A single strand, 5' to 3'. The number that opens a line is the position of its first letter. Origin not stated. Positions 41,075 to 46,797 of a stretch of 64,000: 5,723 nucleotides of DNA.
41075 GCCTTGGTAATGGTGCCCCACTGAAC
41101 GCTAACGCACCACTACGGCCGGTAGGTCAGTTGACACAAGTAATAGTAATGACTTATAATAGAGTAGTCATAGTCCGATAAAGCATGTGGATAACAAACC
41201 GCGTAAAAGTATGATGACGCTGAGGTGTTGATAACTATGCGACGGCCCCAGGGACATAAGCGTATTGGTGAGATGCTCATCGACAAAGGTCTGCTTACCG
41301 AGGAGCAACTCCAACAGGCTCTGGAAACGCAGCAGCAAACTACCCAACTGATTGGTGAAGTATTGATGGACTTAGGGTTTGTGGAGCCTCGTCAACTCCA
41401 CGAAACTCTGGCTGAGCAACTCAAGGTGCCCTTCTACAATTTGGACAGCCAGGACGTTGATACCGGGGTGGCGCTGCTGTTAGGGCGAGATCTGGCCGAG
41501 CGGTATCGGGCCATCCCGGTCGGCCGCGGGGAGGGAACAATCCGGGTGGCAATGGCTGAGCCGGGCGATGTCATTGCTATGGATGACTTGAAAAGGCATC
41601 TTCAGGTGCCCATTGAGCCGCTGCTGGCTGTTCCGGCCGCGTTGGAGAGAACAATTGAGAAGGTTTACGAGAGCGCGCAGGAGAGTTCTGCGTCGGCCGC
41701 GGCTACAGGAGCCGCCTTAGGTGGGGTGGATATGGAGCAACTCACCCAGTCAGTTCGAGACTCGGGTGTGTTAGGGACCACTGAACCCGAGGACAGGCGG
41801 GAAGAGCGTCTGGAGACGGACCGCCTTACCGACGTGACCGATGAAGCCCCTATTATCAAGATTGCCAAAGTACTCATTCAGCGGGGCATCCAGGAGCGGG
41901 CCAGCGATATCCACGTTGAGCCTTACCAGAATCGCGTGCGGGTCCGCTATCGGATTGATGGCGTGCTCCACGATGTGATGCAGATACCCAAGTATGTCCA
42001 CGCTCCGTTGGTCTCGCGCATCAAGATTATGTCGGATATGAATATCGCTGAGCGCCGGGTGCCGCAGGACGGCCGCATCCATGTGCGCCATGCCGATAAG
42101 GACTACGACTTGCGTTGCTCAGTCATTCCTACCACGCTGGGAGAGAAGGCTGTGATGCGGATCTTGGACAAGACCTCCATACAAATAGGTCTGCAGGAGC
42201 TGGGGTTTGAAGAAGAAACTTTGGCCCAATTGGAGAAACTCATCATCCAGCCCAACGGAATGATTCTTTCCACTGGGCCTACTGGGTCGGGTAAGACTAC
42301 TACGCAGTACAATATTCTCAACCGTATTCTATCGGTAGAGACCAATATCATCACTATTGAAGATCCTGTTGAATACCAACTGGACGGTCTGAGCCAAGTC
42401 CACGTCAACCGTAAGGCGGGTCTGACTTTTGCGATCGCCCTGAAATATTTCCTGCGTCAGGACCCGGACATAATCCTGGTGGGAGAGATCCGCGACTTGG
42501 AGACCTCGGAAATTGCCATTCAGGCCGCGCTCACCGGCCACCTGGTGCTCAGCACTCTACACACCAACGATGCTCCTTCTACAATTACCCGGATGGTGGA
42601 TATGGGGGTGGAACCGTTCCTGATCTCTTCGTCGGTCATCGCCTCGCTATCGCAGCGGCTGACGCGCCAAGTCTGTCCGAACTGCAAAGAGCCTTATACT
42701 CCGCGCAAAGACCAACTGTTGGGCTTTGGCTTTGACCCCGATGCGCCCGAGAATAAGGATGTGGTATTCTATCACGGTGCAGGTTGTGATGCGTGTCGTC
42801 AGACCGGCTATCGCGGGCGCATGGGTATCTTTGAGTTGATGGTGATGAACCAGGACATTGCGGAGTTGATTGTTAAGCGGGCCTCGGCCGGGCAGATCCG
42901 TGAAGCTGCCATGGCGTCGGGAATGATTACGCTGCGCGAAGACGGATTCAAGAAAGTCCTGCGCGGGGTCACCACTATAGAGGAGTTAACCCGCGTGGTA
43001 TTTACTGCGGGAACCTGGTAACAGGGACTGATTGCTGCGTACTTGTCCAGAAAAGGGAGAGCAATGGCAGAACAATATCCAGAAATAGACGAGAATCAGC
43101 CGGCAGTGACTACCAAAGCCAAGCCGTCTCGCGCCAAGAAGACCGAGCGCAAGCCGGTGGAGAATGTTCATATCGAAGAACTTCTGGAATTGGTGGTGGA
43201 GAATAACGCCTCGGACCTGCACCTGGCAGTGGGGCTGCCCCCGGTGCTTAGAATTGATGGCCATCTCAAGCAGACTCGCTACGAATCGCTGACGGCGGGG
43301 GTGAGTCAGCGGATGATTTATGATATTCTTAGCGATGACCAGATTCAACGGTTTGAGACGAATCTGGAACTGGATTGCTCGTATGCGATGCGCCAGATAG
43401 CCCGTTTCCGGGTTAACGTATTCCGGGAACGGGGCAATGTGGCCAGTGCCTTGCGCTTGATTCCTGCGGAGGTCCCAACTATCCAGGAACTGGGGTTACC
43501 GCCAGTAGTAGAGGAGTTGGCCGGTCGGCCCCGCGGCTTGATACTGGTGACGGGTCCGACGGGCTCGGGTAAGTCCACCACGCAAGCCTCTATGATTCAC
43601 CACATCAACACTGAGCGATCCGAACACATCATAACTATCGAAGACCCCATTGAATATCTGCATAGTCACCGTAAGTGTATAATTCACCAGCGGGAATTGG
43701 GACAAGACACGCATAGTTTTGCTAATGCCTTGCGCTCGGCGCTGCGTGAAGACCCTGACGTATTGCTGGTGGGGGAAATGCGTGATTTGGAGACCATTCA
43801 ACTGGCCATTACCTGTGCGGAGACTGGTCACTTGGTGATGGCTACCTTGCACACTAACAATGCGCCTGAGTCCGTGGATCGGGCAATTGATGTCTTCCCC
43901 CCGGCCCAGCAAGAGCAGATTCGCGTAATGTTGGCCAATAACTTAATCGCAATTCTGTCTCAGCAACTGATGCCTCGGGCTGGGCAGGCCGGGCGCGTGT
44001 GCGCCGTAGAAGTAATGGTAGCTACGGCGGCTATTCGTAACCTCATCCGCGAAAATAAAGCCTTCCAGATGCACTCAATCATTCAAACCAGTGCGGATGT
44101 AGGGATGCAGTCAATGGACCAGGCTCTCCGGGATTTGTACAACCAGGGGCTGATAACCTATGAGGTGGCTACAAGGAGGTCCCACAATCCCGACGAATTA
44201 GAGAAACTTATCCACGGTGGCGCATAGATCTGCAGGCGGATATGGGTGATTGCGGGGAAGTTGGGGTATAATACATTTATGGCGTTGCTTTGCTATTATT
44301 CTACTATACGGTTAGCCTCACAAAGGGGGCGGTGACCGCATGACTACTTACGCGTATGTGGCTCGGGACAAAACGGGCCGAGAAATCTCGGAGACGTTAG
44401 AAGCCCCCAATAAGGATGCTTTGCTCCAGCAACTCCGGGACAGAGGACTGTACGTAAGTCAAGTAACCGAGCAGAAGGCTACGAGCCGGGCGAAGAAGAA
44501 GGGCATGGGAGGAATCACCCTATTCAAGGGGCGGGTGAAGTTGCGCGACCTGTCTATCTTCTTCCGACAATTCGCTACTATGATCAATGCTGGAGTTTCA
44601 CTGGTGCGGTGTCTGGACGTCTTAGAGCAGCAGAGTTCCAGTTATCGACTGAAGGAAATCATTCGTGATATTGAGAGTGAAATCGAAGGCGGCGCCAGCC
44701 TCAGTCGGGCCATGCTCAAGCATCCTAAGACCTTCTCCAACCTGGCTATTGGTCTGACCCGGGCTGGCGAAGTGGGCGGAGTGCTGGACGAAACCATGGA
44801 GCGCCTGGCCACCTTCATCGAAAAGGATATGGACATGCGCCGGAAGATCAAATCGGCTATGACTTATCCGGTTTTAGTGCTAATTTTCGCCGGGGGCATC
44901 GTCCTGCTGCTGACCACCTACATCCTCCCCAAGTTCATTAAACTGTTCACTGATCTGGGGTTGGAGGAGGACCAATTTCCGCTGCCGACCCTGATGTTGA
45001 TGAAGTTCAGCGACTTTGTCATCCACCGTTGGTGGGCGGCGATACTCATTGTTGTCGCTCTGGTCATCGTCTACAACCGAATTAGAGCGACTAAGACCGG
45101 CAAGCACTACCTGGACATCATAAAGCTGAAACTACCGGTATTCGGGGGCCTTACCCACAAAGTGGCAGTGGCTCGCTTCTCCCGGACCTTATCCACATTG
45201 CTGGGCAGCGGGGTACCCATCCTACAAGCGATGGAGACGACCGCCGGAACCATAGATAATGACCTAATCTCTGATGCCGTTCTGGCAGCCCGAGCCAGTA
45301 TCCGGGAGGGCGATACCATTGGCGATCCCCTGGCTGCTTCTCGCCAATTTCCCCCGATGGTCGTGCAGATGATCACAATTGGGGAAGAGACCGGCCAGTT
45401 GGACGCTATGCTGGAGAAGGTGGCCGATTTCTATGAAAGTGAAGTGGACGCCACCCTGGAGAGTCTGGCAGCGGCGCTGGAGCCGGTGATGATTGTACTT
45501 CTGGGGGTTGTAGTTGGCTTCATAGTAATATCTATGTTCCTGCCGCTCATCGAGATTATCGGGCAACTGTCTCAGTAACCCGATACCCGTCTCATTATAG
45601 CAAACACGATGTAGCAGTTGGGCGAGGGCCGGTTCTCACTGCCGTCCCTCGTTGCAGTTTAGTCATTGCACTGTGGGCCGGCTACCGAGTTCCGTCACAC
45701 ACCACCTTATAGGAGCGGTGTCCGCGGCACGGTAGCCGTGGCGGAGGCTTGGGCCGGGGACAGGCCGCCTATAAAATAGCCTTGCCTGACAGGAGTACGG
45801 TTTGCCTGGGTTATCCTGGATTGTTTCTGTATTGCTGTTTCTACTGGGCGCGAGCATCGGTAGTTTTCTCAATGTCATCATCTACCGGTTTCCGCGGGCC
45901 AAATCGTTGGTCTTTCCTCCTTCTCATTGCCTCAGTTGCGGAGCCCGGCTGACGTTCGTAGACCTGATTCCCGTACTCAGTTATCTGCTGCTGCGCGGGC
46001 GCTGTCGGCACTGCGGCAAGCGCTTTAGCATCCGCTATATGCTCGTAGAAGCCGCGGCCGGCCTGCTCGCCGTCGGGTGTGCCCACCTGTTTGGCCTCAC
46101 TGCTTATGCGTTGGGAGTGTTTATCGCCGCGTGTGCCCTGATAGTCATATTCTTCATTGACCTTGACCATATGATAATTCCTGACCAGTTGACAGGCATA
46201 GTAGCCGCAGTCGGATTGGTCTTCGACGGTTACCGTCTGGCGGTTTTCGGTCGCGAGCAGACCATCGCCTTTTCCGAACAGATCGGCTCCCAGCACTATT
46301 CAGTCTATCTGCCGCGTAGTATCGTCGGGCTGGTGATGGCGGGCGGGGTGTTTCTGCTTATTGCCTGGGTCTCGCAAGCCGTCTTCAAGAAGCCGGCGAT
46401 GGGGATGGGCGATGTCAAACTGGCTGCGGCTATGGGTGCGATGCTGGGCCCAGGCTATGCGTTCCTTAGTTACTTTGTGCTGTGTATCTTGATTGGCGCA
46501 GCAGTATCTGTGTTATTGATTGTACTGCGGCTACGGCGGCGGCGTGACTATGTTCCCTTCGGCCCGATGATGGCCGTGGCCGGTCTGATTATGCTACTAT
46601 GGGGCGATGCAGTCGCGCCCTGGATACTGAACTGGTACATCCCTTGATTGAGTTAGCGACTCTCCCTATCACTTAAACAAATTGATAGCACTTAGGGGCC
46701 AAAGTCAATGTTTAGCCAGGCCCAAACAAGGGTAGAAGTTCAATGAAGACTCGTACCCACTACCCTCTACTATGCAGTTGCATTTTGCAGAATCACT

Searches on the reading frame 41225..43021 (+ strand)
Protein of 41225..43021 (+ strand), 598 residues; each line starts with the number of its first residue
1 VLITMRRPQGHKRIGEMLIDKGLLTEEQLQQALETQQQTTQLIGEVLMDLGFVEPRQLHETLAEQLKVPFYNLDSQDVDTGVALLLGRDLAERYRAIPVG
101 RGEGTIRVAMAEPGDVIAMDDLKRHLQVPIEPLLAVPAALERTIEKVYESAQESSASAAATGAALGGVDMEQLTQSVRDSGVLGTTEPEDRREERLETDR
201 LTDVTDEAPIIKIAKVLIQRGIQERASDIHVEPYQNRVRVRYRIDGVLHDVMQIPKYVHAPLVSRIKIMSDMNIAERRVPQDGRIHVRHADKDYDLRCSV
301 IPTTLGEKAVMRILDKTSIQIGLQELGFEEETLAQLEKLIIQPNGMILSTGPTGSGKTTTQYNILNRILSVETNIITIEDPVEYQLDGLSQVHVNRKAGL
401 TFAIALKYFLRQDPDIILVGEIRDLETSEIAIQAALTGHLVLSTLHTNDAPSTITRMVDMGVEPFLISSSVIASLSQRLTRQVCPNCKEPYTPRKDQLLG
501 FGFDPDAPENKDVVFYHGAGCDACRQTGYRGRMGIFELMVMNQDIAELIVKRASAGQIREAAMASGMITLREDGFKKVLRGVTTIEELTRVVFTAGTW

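Call 74: search_protein_families(library=pfam, proteins=[window:41225-43021:+], max_evalue=0.0001)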
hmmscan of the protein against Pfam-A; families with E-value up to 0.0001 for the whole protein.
window:41225-43021:+ (598 aa): 2 families
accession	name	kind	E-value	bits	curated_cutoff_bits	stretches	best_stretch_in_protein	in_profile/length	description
PF00437.27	T2SSE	-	5.7e-134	446.9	24.9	1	205-590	3-370/370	Type II/IV secretion system protein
PF05157.20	MshEN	-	1.5e-16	60.6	23.1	1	67-152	2-88/90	MshEN domain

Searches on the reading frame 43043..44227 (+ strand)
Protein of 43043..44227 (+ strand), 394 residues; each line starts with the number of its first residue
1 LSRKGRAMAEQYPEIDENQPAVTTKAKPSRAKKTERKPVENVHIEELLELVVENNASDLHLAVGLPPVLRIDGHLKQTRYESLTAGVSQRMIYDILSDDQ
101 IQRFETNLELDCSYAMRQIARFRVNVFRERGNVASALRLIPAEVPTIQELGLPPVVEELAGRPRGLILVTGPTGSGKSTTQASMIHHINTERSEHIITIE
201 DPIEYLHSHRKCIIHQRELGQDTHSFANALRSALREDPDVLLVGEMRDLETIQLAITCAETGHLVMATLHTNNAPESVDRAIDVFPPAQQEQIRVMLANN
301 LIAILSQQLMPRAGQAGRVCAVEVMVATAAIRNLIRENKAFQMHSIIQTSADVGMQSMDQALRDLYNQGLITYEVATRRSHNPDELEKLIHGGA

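Call 74: search_protein_families(library=pfam, proteins=[window:43043-44227:+], max_evalue=0.0001)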
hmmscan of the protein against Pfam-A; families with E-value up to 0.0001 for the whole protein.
window:43043-44227:+ (394 aa): 1 family
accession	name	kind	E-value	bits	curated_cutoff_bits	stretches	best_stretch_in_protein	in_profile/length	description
PF00437.27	T2SSE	-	6.3e-50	170.3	24.9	1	34-339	3-334/370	Type II/IV secretion system protein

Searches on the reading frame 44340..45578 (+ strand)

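Call 74: search_protein_families(library=pfam, proteins=[window:44340-45578:+], max_evalue=0.0001)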
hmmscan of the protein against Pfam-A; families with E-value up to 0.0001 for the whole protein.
window:44340-45578:+ (412 aa): 1 family
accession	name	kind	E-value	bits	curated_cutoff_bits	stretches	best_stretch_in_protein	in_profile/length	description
PF00482.28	T2SSF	-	3.2e-66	221.4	25.2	2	74-197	1-125/125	Type II secretion system (T2SS), protein F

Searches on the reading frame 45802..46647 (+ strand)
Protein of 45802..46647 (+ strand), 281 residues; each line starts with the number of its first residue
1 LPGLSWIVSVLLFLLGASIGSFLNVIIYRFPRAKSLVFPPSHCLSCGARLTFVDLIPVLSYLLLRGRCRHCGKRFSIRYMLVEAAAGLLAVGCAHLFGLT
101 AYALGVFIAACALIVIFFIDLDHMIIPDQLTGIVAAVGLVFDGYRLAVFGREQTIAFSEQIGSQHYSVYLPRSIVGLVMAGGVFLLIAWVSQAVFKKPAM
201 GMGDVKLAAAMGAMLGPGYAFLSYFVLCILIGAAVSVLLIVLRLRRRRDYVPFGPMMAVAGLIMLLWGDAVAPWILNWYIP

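Call 74: search_protein_families(library=pfam, proteins=[window:45802-46647:+], max_evalue=0.0001)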
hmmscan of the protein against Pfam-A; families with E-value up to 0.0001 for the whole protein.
window:45802-46647:+ (281 aa): 2 families
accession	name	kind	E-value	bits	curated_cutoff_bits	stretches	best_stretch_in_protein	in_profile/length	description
PF06750.18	A24_N_bact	-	3.1e-33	114.1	23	1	14-95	1-82/84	Bacterial Peptidase A24 N-terminal domain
PF01478.23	Peptidase_A24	-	4.4e-15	56.4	26.5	1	108-234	2-101/104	Type IV leader peptidase family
